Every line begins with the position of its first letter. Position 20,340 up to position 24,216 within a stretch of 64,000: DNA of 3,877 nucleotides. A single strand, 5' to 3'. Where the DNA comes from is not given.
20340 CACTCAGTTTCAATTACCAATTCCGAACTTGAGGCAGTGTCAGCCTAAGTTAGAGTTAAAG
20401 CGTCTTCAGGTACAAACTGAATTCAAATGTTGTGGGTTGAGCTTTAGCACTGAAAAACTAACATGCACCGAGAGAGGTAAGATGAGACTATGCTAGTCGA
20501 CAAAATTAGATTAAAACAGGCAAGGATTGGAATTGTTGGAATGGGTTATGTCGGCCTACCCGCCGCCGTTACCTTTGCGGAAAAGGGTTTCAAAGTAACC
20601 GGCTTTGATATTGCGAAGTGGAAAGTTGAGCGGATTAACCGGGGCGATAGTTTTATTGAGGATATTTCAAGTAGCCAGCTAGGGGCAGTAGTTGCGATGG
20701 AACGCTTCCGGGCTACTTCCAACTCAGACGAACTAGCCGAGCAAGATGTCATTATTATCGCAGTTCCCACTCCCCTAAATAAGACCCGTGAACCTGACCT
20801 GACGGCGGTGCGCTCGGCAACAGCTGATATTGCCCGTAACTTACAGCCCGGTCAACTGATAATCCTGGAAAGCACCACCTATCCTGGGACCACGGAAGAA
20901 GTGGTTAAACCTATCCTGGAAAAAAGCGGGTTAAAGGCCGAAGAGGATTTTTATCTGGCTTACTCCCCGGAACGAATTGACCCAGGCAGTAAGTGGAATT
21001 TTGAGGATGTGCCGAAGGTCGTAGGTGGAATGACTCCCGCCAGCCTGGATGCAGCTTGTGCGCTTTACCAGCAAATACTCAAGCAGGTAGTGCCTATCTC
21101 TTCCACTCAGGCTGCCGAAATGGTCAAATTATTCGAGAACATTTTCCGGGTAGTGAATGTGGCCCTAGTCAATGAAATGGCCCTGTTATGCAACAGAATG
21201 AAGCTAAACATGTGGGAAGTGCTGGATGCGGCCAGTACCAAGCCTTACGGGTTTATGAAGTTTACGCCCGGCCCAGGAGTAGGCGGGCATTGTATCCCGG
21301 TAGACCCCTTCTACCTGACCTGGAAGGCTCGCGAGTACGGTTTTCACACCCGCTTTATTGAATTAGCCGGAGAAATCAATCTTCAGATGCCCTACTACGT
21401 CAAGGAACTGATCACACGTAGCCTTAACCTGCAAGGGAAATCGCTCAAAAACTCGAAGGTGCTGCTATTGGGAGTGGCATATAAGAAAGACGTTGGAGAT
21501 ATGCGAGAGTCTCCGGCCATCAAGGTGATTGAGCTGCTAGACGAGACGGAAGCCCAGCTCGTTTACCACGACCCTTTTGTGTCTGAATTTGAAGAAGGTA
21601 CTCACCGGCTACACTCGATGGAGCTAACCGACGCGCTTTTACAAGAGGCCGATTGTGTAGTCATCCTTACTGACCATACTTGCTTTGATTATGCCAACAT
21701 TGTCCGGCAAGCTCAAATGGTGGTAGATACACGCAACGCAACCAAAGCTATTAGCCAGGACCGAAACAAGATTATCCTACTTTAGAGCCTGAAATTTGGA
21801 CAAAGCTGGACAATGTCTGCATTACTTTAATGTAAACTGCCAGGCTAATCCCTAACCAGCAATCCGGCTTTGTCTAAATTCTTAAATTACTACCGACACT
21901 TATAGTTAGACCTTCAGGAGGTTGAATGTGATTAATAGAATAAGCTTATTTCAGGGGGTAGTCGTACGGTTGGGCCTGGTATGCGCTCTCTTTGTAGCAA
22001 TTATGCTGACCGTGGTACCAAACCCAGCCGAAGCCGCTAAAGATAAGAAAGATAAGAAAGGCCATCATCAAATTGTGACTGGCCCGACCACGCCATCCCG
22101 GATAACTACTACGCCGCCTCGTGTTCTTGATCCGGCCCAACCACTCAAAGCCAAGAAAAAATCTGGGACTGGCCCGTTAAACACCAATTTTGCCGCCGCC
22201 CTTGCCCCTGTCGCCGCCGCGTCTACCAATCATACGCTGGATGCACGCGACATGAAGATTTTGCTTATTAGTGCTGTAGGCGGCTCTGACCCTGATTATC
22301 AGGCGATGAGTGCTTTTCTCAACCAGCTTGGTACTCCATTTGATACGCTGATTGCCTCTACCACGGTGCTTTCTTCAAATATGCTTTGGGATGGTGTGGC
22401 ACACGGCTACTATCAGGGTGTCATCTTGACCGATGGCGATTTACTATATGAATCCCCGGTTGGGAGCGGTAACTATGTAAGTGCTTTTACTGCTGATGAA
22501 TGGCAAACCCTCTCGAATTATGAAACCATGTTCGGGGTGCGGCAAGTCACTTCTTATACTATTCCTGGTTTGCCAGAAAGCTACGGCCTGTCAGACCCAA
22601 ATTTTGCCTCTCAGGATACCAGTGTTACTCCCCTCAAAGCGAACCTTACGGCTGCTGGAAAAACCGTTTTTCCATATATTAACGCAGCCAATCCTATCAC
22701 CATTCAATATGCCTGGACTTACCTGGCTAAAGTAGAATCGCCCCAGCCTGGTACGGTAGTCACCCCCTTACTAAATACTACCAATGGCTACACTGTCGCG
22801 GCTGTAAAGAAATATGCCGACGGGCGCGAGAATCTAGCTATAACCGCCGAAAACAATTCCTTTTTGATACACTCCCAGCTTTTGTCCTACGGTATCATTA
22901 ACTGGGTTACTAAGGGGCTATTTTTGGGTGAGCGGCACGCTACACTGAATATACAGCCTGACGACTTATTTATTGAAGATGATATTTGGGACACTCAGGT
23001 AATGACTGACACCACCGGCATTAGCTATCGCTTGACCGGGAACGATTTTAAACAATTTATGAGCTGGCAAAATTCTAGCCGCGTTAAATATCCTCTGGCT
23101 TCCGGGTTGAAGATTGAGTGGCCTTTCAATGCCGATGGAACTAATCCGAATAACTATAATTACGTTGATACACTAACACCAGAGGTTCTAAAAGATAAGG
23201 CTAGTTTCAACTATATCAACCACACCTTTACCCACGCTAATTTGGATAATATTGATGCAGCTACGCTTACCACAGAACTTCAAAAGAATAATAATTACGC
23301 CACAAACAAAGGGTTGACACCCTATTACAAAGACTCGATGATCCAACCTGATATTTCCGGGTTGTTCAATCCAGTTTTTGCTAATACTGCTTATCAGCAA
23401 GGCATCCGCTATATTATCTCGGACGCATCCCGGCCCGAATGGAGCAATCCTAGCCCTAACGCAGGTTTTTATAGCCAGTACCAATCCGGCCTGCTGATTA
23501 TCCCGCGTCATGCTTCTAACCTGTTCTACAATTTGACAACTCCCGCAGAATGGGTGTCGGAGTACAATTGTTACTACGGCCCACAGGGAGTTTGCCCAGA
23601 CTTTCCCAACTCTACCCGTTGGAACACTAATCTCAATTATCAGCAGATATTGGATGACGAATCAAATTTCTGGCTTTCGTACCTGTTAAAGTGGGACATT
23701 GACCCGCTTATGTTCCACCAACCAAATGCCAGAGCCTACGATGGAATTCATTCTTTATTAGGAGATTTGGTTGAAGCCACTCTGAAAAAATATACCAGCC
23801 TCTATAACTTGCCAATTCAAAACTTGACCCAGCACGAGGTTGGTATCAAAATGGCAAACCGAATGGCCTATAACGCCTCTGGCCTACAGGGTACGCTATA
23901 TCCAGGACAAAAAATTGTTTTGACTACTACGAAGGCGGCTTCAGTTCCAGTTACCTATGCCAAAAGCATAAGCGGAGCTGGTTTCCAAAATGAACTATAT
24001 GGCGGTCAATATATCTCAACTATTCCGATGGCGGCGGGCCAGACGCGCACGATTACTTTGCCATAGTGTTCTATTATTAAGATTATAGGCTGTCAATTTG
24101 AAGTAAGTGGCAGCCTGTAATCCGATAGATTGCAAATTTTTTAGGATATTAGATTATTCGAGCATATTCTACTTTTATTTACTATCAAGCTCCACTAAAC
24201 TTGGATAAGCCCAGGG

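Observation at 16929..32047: Bacterial exopolysaccharide locus with the gene content of the fungal galactosaminogalactan (GAG) cluster, built around a PelF-type synthase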

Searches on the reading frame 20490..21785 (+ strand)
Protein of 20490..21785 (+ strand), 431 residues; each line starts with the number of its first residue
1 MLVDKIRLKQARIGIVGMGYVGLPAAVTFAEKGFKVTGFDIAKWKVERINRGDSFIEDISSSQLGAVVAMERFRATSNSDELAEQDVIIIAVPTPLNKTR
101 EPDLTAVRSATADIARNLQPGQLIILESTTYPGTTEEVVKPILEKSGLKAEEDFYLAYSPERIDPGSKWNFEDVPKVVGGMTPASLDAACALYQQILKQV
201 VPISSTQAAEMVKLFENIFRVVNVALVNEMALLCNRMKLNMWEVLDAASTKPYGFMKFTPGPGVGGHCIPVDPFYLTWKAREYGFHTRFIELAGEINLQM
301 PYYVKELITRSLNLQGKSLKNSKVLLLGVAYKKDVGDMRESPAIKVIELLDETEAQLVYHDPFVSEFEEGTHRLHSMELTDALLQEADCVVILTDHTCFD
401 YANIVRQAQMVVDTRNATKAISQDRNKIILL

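Call 3: search_protein_families(library=pfam, proteins=[window:20490-21785:+], max_evalue=0.01)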
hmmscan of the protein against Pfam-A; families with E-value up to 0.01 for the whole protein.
window:20490-21785:+ (431 aa): 10 families
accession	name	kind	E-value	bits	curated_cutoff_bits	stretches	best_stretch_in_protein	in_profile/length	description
PF03721.20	UDPG_MGDP_dh_N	-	3.7e-45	154.2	27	1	12-187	2-181/187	UDP-glucose/GDP-mannose dehydrogenase family, NAD binding domain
PF00984.24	UDPG_MGDP_dh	-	6.5e-32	109.9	25.4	1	208-297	2-92/94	UDP-glucose/GDP-mannose dehydrogenase family, central domain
PF03720.21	UDPG_MGDP_dh_C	-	7.5e-24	84.5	30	1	325-419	1-102/103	UDP-glucose/GDP-mannose dehydrogenase family, UDP binding domain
PF03446.21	NAD_binding_2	-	2.6e-09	37.7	21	1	12-144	1-109/161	NAD binding domain of 6-phosphogluconate dehydrogenase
PF02826.25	2-Hacid_dh_C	-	3.4e-06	27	25.1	0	7-46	33-72/178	D-isomer specific 2-hydroxyacid dehydrogenase, NAD binding domain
PF02737.24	3HCDH_N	-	3.7e-05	24.1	22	1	13-94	2-88/180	3-hydroxyacyl-CoA dehydrogenase, NAD binding domain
PF01262.27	AlaDh_PNT_C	-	5.7e-05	23.1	23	1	5-98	22-106/214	Alanine dehydrogenase/PNT, C-terminal domain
PF02558.23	ApbA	-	9.6e-05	22.5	22.2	1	13-94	1-76/150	Ketopantoate reductase PanE/ApbA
PF13241.12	NAD_binding_7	-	0.0019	19.2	22.1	0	6-94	3-71/104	Putative NAD(P)-binding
PF01210.29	NAD_Gly3P_dh_N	-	0.0098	16.3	23.1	0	13-95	2-80/158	NAD-dependent glycerol-3-phosphate dehydrogenase N-terminus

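Call 10: search_protein_families(library=ncbifam, proteins=[window:20490-21785:+], max_evalue=0.001)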
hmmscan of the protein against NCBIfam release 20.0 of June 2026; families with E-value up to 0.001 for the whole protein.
window:20490-21785:+ (431 aa): 13 families
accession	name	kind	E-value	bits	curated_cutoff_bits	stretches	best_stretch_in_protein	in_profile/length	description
TIGR03026.1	NDP-sugDHase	subfamily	2.6e-133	444.8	189.8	1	12-416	2-413/413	nucleotide sugar dehydrogenase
NF040825.1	UDPMaNacDH_Arch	equivalog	9.2e-92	308.1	750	1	12-403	2-381/418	UDP-N-acetyl-D-mannosamine dehydrogenase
NF008286.0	PRK11064.1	equivalog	1.3e-82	277.7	459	1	11-416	4-417/420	UDP-N-acetyl-D-mannosamine dehydrogenase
NF011729.0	PRK15182.1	equivalog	1.5e-67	228.2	592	1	10-396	6-388/425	Vi polysaccharide biosynthesis UDP-N-acetylglucosamine C-6 dehydrogenase TviB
NF041297.1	UDPGDh_AglM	equivalog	7.4e-59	199.8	670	1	12-418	2-417/429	UDP-glucose 6-dehydrogenase AglM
NF047673.2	TeichurnBiosyTuaD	equivalog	2.9e-44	151.9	700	1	12-416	3-412/439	UDP-glucose 6-dehydrogenase TuaD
NF011631.0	PRK15057.1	equivalog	4.7e-15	55.6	757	1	12-273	2-258/388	UDP-glucose 6-dehydrogenase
TIGR01505.1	tartro_sem_red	equivalog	2.3e-06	27.1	340.75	1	13-247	2-203/291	2-hydroxy-3-oxopropionate reductase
NF043037.1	ThreonDh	equivalog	0.00023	20.7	350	0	10-52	2-44/297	L-threonate dehydrogenase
NF012005.0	PRK15461.1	equivalog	0.00032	20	348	0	11-241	2-199/298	sulfolactaldehyde 3-reductase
TIGR03911.1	pyrrolys_PylD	equivalog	0.00046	19.4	150.05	1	8-51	143-186/266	3-methylornithyl-N6-L-lysine dehydrogenase PylD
TIGR01692.1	HIBADH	equivalog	0.00072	19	291.6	0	16-265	2-221/288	3-hydroxyisobutyrate dehydrogenase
NF004783.0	PRK06129.1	equivalog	0.001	18.6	347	0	10-50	2-42/315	3-hydroxyacyl-CoA dehydrogenase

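Call 11: find_encoding_contigs(protein=window:20490-21785:+, flank=10000, max_places=6)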
Protein window:20490-21785:+ (431 aa): 2 contigs read that carry it; 2 places shown.
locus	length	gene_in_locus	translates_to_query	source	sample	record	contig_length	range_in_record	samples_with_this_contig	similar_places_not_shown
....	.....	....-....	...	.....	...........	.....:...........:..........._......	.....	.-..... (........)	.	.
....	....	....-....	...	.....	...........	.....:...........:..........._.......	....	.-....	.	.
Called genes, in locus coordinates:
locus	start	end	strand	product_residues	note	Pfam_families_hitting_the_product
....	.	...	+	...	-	?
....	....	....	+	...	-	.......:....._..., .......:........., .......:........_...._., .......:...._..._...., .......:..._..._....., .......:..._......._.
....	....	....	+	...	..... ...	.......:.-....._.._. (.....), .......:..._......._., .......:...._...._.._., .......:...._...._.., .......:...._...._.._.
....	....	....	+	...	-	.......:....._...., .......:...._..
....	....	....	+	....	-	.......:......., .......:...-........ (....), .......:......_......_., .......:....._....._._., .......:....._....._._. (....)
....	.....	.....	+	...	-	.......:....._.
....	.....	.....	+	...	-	?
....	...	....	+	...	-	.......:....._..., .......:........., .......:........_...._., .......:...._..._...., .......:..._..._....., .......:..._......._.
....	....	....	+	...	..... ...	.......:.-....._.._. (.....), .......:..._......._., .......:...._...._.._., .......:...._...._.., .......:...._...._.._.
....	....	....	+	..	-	?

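Call 18: search_solved_structures(query=window:20490-21785:+, max_evalue=1e-10)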
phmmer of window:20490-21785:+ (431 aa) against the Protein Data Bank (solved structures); distinct sequences matched with E-value up to 1e-10: 30.
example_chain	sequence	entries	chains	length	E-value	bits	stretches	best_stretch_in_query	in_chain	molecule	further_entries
4r16_A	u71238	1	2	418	2.8e-71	243.7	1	12-417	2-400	418aa long hypothetical UDP-N-acetyl-D-mannosaminuronic acid dehydrogenase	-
3ojl_A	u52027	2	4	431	5e-67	229.7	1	12-423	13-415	Cap5O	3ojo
3g79_A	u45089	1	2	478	6.4e-66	226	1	11-401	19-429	NDP-N-acetyl-D-galactosaminuronic acid dehydrogenase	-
4xr9_A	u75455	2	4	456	2.8e-53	184.4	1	12-402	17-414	CalS8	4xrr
3vtf_A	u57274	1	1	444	6.1e-38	133.9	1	11-420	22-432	UDP-glucose 6-dehydrogenase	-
3gg2_A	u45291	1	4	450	6.6e-31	110.7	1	13-374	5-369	Sugar dehydrogenase, UDP-glucose/GDP-mannose dehydrogenase family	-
4a7p_A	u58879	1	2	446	5.1e-30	107.8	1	11-407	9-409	UDP-GLUCOSE DEHYDROGENASE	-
1mfz_A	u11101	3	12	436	1.4e-27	99.8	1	12-353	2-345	GDP-mannose 6-dehydrogenase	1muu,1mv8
2y0e_A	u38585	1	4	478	1.5e-22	83.2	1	13-381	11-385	UDP-GLUCOSE DEHYDROGENASE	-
2y0c_A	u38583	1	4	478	2.6e-21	79.1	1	13-381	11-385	UDP-GLUCOSE DEHYDROGENASE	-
2y0d_A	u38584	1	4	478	2.6e-21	79.1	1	13-381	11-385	UDP-GLUCOSE DEHYDROGENASE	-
2o3j_A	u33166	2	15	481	3.7e-21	78.6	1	4-366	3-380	UDP-glucose 6-dehydrogenase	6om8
6c58_A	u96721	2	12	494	4.8e-21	78.3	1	12-365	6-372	UDP-glucose 6-dehydrogenase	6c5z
2q3e_A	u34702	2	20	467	1e-20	77.2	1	12-365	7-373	UDP-glucose 6-dehydrogenase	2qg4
5w4x_A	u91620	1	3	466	1e-20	77.2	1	12-365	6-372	UDP-glucose 6-dehydrogenase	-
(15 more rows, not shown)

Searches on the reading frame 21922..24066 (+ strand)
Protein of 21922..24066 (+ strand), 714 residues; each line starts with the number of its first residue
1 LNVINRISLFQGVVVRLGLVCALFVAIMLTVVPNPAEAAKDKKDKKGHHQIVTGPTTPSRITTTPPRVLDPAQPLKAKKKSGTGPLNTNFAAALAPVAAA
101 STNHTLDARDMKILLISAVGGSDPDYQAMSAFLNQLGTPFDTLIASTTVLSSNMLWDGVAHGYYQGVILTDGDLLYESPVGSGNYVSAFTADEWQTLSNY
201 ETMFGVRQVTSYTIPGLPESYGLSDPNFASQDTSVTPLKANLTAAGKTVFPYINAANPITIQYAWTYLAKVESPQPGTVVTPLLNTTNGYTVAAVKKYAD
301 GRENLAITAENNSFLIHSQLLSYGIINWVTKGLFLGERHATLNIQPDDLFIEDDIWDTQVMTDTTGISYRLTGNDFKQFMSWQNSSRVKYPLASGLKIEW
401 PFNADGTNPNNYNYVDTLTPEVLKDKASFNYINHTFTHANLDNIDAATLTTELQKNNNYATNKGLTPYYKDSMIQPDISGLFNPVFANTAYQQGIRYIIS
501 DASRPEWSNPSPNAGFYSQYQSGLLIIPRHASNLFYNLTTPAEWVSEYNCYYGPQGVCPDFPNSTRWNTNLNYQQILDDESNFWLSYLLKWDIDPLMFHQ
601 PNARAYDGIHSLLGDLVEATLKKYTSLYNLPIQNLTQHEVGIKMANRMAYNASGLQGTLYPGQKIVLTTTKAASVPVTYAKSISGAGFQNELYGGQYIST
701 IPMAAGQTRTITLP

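Call 3: search_protein_families(library=pfam, proteins=[window:21922-24066:+], max_evalue=0.01)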
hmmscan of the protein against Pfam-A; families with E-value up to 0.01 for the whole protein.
window:21922-24066:+ (714 aa): 2 families
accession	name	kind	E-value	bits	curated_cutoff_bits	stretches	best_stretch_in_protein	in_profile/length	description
PF25115.1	Agd3_CE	-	7.2e-33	114.5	27.6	2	425-652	130-360/366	Agd3 deacetylase domain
PF25116.1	CBM87_Agd3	-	9.8e-16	58.6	27.6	1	112-328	4-214/214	Agd3 CBM87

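Call 10: search_protein_families(library=ncbifam, proteins=[window:21922-24066:+], max_evalue=0.001)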
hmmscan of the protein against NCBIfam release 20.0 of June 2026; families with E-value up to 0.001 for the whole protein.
window:21922-24066:+ (714 aa): 0 families

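Call 27: search_solved_structures(query=window:21922-24066:+, max_evalue=0.01, show_alignments=1)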
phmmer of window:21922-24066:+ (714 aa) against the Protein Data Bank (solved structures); distinct sequences matched with E-value up to 0.01: 1.
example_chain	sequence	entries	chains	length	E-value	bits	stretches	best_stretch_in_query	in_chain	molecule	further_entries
6nwz_A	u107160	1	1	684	3.1e-27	98.6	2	128-407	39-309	Carbohydrate deacetylase Agd3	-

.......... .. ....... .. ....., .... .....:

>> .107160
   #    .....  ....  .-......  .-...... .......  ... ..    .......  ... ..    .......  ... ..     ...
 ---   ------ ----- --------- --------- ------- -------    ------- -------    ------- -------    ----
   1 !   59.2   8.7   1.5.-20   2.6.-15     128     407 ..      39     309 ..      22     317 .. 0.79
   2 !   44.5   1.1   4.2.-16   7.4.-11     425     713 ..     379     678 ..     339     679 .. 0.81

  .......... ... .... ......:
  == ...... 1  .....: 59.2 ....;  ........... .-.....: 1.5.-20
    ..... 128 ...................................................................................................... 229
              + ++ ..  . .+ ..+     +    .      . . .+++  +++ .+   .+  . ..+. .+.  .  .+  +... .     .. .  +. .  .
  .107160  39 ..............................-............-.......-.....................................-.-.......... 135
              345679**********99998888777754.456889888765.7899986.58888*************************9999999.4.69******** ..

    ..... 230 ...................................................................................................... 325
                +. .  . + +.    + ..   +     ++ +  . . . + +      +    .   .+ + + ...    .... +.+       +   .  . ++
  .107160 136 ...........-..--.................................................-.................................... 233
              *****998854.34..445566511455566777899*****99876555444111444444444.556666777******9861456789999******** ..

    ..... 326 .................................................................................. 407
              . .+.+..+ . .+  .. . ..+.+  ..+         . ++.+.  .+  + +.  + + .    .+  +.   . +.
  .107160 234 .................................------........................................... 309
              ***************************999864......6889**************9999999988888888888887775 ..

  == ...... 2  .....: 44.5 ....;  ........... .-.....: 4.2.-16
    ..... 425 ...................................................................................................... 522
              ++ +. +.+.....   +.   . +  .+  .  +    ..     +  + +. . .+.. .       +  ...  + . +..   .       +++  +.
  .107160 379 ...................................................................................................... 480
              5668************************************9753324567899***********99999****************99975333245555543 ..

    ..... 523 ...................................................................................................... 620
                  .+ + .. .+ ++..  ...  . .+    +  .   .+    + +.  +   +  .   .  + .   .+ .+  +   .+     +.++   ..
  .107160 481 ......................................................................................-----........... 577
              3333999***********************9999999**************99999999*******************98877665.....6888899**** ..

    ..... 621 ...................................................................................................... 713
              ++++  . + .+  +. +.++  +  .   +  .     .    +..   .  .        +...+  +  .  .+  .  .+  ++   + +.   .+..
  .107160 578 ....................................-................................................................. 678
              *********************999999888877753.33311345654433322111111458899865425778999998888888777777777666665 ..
